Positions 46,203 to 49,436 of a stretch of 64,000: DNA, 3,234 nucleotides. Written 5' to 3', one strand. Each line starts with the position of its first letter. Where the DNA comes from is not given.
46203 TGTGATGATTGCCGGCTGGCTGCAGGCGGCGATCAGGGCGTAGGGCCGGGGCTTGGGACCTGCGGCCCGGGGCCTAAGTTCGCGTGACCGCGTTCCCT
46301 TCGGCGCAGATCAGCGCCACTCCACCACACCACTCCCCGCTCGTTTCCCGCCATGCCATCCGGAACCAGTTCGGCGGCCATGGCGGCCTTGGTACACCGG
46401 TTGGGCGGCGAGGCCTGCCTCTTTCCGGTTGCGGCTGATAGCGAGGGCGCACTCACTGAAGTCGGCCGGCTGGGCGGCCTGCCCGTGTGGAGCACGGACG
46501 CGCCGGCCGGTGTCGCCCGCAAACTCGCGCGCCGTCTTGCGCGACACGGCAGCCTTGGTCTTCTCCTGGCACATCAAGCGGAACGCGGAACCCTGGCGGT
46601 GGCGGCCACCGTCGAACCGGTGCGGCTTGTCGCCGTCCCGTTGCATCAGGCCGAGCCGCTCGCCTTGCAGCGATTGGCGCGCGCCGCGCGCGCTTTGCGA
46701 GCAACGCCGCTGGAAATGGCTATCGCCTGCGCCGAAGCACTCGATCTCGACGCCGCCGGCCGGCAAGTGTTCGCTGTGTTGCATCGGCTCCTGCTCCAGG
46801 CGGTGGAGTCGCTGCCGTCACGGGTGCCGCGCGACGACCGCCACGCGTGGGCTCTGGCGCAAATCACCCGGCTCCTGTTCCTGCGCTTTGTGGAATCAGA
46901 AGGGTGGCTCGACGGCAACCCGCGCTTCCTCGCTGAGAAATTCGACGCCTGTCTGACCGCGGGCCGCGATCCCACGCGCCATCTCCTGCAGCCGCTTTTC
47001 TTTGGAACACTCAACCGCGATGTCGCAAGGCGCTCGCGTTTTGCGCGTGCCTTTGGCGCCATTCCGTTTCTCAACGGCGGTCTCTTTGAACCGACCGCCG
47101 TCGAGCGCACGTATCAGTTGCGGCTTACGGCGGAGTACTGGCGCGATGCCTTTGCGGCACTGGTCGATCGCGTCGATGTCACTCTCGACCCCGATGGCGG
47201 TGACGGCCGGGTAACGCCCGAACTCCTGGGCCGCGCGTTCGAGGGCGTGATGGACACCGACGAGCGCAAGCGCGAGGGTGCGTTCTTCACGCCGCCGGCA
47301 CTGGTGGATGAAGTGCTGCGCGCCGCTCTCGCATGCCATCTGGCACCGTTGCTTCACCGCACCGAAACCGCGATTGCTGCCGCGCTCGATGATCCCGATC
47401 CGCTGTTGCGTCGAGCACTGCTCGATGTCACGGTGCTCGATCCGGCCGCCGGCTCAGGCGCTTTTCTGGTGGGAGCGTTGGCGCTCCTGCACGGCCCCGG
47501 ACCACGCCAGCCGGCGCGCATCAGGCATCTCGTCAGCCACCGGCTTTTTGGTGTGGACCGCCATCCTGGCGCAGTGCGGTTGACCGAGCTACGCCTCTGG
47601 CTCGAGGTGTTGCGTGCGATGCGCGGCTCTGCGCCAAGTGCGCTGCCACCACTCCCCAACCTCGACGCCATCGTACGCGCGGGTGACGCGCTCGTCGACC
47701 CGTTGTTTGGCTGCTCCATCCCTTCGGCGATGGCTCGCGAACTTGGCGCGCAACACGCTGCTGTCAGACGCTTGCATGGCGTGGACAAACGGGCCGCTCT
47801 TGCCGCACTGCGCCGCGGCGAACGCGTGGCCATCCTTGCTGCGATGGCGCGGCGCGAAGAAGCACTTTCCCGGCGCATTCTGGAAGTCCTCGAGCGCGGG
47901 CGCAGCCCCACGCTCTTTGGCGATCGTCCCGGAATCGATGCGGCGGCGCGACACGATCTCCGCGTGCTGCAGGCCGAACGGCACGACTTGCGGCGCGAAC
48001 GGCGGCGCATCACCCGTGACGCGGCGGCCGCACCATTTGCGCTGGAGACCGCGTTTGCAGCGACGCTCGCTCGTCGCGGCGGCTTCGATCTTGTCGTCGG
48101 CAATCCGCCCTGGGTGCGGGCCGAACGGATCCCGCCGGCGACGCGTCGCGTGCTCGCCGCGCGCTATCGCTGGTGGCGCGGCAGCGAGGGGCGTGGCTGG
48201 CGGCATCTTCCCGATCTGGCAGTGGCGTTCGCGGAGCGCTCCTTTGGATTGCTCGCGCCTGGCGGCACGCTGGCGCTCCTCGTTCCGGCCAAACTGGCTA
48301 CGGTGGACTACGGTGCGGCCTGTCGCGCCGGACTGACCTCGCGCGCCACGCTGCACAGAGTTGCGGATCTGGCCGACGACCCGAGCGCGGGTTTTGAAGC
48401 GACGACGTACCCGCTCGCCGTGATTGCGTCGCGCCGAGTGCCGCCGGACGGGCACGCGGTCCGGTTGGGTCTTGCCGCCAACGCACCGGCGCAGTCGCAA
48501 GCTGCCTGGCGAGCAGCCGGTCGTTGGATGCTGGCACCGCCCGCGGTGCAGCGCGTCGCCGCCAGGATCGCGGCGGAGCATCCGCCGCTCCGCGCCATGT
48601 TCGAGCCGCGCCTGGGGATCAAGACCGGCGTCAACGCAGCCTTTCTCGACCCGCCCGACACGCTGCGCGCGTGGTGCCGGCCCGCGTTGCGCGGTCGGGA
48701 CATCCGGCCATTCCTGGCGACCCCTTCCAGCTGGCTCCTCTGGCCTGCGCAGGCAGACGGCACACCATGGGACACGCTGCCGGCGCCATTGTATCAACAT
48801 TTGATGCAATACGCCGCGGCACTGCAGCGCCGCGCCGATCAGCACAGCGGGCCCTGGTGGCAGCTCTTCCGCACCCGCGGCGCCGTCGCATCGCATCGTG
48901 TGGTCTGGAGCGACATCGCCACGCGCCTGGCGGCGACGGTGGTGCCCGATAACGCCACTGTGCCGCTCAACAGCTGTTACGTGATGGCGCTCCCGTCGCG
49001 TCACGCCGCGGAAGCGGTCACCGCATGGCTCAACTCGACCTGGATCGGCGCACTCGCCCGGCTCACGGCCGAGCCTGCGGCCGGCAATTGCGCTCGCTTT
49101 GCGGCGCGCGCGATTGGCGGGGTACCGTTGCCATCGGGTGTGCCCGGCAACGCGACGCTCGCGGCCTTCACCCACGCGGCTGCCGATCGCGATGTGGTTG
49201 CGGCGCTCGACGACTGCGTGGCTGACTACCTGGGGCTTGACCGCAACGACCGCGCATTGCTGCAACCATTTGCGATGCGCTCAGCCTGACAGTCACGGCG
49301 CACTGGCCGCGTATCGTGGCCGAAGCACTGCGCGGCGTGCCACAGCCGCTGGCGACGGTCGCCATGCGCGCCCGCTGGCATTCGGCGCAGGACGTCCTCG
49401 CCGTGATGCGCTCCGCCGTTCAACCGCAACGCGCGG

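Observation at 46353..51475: PglX/Eco57I-like N6-adenine methyltransferase plus SNF2 helicase with no nuclease: candidate undescribed DNA-modification/defence-like module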

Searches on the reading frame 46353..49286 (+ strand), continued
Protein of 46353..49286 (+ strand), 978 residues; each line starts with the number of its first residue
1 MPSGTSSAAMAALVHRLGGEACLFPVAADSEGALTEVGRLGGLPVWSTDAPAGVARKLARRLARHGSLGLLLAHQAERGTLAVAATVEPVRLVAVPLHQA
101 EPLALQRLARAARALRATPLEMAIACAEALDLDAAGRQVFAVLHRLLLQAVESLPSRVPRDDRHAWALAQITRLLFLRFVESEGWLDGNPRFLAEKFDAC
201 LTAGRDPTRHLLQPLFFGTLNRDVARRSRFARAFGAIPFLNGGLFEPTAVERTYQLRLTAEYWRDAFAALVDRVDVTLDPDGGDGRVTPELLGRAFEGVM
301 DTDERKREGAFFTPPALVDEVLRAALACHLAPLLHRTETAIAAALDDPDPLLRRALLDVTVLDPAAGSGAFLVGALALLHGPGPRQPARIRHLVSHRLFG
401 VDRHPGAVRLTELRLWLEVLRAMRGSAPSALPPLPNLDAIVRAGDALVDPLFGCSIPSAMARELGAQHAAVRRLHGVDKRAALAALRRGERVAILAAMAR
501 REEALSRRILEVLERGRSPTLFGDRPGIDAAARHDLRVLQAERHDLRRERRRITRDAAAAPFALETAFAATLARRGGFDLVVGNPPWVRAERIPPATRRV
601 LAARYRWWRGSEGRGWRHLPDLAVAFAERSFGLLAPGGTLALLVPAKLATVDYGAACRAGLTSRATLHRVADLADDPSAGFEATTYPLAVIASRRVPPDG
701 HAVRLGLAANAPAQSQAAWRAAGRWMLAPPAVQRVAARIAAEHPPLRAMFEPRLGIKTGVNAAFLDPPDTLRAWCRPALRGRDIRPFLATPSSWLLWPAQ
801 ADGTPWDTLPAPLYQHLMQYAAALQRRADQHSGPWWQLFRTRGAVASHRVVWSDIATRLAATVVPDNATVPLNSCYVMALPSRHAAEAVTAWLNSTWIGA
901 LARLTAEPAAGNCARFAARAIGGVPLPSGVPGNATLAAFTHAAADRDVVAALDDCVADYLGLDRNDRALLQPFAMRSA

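Call 70: find_homologous_proteins(query=L058:10001-12658:+, max_evalue=1e-20)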
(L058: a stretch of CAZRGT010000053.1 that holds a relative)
Query L058:10001-12658:+ (886 aa): 6553 proteins with E <= 1e-20 among 8000 candidates; the best 120 are listed.
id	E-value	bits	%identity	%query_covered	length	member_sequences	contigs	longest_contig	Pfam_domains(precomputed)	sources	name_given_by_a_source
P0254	0.0e+0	1837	94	100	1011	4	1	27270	PF02384.23,PF07669.18,PF20473.5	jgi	jgi:hypothetical protein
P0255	0.0e+0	1806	93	100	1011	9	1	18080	PF02384.23,PF07669.18,PF20473.5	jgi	jgi:hypothetical protein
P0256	0.0e+0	1632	84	100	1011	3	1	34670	PF02384.23,PF07669.18,PF20473.5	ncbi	-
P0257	0.0e+0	1570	80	100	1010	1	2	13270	PF02384.23,PF07669.18,PF20473.5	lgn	-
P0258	0.0e+0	1525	79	100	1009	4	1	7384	PF02384.23,PF07669.18,PF20473.5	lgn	-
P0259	0.0e+0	1510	78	100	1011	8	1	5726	PF02384.23,PF07669.18,PF20473.5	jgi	-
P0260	0.0e+0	1487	77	100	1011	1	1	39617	PF02384.23,PF07669.18,PF20473.5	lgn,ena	-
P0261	0.0e+0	1482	76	100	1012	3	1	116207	PF02384.23,PF07669.18,PF20473.5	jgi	-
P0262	0.0e+0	1476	76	100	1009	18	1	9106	PF02384.23,PF07669.18,PF20473.5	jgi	jgi:Eco57I restriction-modification methylase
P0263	0.0e+0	1365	72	100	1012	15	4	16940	PF02384.23,PF07669.18,PF20473.5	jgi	jgi:hypothetical protein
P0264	0.0e+0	1358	72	100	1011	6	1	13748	PF02384.23,PF07669.18,PF20473.5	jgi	-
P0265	0.0e+0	1353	72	100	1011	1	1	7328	PF02384.23,PF07669.18,PF20473.5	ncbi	ncbi:MAG: Eco57I restriction-modification methylase domain-containing protein [Gemmatimonadales bact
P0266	0.0e+0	1353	72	100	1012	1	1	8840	PF02384.23,PF07669.18,PF20473.5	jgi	jgi:Eco57I restriction-modification methylase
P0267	0.0e+0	1349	72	100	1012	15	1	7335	PF02384.23,PF07669.18,PF20473.5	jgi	jgi:hypothetical protein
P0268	0.0e+0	1347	71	100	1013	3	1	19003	PF02384.23,PF07669.18,PF20473.5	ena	-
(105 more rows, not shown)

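Call 88: find_related_loci(query=A1, collection=viral_contigs, flank=5000)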
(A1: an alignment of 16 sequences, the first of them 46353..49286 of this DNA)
Query A1 (978 aa) in viral_contigs; peptide patterns used: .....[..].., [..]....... (x = any residue, [..] = any of these).
49 stretches matched a pattern; 25 encode a relative of the query (tblastn E <= 1e-3); 25 distinct loci.
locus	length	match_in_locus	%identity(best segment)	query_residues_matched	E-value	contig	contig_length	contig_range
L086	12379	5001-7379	23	75-752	7e-43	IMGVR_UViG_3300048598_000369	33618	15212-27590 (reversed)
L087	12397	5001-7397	21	137-836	5e-41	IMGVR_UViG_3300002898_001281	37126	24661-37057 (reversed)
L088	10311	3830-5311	24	173-664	3e-36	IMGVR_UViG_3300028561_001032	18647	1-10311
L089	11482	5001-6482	24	173-664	3e-36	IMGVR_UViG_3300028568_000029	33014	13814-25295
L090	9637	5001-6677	23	182-664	1e-35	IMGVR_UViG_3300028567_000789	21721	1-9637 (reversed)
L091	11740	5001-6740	23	128-588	1e-32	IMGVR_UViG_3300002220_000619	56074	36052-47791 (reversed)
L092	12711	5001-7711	22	128-977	3e-31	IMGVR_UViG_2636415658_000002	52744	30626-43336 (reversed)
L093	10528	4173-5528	25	77-448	4e-29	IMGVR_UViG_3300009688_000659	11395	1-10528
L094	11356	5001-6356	25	77-448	4e-29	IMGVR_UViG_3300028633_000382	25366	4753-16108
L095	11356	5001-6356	25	77-448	4e-29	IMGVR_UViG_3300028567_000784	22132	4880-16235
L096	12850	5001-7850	24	74-866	1e-28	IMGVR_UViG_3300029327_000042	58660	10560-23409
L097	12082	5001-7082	23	171-787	3e-28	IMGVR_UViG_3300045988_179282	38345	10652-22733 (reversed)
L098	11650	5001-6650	22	77-599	3e-28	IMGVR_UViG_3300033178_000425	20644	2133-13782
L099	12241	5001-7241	23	171-835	3e-28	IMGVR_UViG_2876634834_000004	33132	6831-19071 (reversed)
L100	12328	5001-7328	20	211-927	4e-26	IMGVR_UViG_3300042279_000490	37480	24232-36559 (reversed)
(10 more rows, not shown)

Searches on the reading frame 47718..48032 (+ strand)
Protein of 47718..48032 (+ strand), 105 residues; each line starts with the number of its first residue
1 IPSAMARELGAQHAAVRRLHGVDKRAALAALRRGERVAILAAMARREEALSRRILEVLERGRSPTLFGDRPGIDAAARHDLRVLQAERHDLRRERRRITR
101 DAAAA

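Call 57: search_protein_families(library=pfam, proteins=[window:47718-48032:+], max_evalue=10)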
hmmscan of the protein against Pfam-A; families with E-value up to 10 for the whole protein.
window:47718-48032:+ (105 aa): 0 families
